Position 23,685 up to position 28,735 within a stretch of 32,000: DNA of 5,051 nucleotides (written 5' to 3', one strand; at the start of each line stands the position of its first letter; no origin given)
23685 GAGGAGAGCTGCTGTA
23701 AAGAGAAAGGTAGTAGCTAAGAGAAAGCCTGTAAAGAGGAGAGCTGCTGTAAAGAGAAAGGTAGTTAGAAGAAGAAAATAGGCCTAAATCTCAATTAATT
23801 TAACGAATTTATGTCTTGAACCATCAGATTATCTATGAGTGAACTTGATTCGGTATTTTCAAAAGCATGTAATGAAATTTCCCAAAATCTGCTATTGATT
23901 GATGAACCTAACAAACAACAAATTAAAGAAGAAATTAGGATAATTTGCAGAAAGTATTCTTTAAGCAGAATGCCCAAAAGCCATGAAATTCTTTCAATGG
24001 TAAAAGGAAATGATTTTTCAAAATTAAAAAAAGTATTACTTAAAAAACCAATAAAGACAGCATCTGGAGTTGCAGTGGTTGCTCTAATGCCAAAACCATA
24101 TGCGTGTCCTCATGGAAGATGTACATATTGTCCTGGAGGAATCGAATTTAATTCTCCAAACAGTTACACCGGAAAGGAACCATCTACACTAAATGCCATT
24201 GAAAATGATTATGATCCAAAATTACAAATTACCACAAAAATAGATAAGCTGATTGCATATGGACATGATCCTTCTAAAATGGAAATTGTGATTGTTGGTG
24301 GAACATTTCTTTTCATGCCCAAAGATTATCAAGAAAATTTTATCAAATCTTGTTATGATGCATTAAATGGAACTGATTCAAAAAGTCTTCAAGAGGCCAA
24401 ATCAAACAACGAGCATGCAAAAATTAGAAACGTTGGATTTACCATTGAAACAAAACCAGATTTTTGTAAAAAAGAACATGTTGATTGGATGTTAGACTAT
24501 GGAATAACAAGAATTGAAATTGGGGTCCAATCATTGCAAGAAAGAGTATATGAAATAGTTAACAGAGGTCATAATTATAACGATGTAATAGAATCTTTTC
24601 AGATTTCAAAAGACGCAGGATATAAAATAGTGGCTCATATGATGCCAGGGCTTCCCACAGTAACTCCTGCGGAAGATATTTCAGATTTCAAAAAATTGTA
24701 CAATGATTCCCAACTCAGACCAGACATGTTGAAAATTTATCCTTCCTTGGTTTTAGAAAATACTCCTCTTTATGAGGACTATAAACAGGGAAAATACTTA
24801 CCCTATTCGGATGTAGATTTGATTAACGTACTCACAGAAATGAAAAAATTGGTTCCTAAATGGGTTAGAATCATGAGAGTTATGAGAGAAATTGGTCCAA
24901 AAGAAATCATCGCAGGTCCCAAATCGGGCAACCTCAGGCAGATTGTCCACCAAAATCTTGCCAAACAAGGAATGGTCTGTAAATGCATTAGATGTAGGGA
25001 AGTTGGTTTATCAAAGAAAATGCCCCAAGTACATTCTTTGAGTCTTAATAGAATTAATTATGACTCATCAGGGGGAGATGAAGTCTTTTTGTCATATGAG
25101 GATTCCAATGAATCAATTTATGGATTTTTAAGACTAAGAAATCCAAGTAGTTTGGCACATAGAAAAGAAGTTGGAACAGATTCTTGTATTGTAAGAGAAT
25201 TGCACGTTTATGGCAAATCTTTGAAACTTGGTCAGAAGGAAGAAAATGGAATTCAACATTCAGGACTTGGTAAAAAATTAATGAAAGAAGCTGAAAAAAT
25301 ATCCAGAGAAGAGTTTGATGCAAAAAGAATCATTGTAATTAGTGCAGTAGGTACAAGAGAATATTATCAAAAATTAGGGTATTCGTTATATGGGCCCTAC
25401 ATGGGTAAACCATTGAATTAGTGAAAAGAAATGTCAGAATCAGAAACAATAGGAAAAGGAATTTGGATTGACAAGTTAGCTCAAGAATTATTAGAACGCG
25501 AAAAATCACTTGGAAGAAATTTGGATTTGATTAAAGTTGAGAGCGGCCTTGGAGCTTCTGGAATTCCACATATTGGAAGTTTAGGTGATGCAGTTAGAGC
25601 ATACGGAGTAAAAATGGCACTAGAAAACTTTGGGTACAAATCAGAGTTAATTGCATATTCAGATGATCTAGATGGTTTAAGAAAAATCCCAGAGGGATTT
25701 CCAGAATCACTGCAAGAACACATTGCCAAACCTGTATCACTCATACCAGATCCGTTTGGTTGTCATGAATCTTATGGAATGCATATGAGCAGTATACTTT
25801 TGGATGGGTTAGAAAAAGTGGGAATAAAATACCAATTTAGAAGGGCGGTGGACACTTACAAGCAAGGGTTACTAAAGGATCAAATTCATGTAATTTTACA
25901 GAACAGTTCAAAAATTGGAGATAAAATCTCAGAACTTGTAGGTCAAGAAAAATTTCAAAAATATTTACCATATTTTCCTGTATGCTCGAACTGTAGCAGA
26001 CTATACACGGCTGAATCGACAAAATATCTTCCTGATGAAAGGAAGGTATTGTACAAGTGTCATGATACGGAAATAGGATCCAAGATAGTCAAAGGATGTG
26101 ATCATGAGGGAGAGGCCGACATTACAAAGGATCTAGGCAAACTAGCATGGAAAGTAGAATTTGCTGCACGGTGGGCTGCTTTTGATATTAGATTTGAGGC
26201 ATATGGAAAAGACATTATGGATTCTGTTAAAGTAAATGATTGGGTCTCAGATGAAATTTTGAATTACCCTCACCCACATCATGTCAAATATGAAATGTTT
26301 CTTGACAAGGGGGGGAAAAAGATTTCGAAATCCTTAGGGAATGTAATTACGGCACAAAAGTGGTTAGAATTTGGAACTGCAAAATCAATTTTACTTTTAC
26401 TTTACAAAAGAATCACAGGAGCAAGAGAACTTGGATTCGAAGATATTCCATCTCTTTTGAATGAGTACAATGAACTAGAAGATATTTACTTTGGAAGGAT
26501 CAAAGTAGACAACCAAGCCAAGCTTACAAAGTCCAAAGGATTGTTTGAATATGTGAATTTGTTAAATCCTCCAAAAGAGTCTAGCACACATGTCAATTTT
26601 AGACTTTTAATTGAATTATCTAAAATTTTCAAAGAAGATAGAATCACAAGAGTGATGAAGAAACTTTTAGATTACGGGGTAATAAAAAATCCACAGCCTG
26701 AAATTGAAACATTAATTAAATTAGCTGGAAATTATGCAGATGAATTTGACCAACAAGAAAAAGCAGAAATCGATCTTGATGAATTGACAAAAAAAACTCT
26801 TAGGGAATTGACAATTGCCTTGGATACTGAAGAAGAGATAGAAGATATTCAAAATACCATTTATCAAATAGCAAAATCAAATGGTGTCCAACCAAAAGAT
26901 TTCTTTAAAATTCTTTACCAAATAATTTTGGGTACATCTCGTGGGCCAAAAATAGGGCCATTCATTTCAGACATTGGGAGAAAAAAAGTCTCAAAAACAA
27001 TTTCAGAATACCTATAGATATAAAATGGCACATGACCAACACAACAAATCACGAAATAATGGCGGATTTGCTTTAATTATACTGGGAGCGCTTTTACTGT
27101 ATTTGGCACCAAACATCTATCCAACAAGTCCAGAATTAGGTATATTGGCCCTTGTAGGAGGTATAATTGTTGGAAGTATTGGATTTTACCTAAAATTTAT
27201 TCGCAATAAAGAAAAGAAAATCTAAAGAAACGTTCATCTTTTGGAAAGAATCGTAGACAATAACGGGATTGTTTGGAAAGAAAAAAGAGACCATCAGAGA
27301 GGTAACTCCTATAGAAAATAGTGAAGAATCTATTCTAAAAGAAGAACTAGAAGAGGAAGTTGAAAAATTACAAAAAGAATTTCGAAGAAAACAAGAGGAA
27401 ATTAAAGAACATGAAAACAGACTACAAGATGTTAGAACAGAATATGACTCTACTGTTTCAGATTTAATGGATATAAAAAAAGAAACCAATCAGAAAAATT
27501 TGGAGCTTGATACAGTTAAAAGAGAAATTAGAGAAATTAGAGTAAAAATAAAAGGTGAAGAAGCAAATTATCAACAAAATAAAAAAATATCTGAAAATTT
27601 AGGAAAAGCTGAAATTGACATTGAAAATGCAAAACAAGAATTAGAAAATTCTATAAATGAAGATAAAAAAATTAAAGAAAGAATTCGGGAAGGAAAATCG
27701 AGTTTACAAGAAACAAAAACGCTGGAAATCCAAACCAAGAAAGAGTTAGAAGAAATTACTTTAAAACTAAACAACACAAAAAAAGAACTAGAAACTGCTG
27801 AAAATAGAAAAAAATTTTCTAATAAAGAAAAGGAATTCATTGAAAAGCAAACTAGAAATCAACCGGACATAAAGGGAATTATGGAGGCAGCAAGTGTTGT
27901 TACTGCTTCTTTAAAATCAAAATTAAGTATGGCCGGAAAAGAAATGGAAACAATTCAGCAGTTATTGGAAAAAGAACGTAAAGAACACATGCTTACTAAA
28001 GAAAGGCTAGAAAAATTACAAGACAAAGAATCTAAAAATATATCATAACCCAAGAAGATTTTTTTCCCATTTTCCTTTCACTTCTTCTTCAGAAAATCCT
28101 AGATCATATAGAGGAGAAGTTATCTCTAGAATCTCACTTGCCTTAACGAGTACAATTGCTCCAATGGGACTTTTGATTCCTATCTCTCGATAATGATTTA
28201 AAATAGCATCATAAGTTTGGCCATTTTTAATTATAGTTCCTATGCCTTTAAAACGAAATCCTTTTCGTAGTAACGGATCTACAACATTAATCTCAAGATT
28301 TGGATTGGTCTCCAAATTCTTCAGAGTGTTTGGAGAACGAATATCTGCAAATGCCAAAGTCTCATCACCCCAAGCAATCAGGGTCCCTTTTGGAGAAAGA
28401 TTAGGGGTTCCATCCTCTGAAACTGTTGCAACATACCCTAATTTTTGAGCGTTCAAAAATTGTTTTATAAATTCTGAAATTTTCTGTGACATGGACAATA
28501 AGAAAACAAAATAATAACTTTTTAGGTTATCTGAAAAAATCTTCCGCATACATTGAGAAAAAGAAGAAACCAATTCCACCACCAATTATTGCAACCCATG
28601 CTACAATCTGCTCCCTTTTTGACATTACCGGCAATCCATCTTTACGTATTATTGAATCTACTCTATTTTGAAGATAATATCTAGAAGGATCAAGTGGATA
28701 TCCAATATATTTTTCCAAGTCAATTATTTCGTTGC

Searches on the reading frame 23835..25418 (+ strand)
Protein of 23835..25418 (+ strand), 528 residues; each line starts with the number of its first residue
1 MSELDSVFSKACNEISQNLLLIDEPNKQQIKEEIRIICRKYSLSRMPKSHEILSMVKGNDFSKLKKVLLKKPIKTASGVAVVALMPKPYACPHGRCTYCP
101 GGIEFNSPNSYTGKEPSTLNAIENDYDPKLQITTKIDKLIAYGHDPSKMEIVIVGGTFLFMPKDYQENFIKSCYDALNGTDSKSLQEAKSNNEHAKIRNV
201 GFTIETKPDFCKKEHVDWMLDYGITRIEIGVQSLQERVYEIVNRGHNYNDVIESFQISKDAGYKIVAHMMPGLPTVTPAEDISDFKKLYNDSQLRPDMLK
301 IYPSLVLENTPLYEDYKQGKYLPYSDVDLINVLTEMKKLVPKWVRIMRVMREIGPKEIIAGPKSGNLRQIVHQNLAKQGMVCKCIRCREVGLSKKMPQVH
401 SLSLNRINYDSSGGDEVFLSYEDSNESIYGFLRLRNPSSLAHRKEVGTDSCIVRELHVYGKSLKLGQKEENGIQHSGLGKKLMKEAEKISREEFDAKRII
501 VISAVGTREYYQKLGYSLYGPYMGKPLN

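Call 66: search_protein_families(library=pfam, max_evalue=0.0001, proteins=[window:23835-25418:+])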
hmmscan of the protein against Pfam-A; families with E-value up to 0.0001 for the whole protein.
window:23835-25418:+ (528 aa): 4 families
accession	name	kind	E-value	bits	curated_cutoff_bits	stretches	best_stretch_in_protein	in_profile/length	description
PF16199.10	Radical_SAM_C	-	6.1e-22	77.9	31.9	1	296-376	1-84/85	Radical_SAM C-terminal domain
PF04055.27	Radical_SAM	-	2.4e-19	70.5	29.5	1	90-280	6-158/166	Radical SAM superfamily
PF23613.1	ELP3_N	-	6.5e-15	55.3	27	1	8-76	1-70/70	ELP3 N-terminal domain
PF13673.13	Acetyltransf_10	-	5.4e-05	23.6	23.6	0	473-518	63-109/128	Acetyltransferase (GNAT) domain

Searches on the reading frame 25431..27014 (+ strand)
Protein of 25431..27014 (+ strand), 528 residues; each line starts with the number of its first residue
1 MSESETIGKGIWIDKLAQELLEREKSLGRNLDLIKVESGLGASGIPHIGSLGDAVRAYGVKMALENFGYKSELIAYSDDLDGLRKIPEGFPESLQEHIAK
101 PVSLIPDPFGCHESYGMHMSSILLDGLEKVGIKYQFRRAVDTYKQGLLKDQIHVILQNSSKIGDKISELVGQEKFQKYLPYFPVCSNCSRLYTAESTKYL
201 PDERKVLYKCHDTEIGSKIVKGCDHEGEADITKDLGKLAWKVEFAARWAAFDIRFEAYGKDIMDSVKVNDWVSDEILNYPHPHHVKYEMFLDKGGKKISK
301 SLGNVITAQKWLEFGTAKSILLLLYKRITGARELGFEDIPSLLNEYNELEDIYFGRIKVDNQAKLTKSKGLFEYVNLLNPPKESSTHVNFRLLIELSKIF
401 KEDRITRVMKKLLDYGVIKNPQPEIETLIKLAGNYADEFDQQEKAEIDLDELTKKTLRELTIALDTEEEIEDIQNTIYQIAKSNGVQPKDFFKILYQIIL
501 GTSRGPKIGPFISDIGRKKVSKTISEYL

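Call 67: search_protein_families(library=pfam, max_evalue=0.0001, proteins=[window:25431-27014:+])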
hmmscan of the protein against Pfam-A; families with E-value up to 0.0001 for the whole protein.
window:25431-27014:+ (528 aa): 2 families
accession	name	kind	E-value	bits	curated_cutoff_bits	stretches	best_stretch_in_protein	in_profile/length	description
PF01921.24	tRNA-synt_1f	-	4e-108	362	27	1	12-373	3-355/360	tRNA synthetases class I (K)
PF19269.4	Anticodon_2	-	7.2e-06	26.9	23.6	1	423-525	25-138/141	Anticodon binding domain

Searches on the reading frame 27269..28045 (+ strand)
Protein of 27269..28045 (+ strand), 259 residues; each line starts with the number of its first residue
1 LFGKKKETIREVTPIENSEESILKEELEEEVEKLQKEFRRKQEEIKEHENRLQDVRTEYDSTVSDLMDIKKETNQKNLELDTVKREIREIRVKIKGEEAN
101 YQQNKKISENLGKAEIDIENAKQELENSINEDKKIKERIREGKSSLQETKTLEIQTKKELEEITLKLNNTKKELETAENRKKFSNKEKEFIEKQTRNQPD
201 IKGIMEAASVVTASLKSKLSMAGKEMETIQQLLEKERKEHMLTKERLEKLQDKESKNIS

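Call 67: search_protein_families(library=pfam, max_evalue=0.0001, proteins=[window:27269-28045:+])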
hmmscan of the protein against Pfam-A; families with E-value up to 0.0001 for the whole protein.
window:27269-28045:+ (259 aa): 1 family
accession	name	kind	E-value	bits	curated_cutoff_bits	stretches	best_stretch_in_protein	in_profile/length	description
PF12998.12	ING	-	5.6e-05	24.1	23.9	1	26-90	4-70/102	Inhibitor of growth proteins N-terminal histone-binding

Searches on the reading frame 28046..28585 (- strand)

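Call 67: search_protein_families(library=pfam, max_evalue=0.0001, proteins=[window:28046-28585:-])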
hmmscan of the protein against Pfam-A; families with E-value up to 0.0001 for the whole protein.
window:28046-28585:- (180 aa): 1 family
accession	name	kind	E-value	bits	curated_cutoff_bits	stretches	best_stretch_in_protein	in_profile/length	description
PF01243.27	PNPOx_N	-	9.9e-15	55.4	28.1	1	37-132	2-89/120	Pyridoxamine 5'-phosphate oxidase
